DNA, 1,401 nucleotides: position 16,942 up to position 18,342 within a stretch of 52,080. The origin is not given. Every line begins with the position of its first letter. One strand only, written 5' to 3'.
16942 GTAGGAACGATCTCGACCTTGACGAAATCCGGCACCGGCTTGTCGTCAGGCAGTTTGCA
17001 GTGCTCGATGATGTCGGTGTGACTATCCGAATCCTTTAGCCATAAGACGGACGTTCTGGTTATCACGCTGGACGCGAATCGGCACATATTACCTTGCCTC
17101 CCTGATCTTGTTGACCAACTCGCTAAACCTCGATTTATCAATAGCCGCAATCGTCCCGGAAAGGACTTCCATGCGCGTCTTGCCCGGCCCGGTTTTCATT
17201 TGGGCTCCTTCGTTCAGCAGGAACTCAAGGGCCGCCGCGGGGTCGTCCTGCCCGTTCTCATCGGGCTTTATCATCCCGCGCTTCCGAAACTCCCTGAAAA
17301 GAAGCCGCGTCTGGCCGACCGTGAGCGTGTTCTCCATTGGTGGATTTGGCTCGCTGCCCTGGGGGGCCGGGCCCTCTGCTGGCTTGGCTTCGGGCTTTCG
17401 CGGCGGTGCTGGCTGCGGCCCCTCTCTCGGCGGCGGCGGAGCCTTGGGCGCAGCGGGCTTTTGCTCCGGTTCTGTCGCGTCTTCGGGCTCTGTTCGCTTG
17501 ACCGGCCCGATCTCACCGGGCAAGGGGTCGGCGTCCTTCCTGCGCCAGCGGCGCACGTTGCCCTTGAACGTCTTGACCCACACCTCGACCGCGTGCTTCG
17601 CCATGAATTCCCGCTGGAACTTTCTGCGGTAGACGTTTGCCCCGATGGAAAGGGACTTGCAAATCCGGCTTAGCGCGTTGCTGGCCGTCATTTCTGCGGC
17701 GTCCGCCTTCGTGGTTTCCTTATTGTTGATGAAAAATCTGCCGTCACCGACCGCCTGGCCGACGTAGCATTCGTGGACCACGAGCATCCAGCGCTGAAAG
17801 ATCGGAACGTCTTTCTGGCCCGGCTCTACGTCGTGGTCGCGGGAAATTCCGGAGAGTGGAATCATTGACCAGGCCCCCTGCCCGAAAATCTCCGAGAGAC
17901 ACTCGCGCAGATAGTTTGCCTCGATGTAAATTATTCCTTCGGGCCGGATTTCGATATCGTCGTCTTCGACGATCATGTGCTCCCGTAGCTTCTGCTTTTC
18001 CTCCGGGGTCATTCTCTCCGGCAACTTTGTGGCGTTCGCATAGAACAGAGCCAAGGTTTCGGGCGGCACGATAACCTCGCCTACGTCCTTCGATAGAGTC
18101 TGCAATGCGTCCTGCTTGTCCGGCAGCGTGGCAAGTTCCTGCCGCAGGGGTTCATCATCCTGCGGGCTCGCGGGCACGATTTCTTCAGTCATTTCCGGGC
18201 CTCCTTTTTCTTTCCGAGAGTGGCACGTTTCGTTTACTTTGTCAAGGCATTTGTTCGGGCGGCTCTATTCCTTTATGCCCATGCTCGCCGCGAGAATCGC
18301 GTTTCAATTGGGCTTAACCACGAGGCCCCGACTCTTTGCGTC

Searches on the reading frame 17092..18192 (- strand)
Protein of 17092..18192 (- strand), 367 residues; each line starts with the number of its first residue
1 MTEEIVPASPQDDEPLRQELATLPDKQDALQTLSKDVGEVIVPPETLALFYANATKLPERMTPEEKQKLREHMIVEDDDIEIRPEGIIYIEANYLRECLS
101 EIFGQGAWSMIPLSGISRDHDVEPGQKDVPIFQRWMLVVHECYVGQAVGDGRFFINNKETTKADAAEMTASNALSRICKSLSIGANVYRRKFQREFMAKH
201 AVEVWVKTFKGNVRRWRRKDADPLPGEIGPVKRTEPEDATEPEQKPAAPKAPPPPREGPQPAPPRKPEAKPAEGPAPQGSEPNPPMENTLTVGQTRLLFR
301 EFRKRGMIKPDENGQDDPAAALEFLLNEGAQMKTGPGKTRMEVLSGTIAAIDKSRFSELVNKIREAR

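Call 42: search_protein_families(library=phrogs, proteins=[window:17092-18192:-], max_evalue=0.00001)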
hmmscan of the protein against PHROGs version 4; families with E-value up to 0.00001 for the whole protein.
window:17092-18192:- (367 aa): 0 families

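Call 79: search_protein_families(library=pfam, proteins=[window:17092-18192:-], max_evalue=0.001)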
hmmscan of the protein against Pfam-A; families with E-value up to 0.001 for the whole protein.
window:17092-18192:- (367 aa): 1 family
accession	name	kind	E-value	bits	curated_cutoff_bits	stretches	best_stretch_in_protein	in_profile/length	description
PF06420.17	Mgm101p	-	6e-25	88.2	27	1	61-221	14-163/170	Mitochondrial genome maintenance MGM101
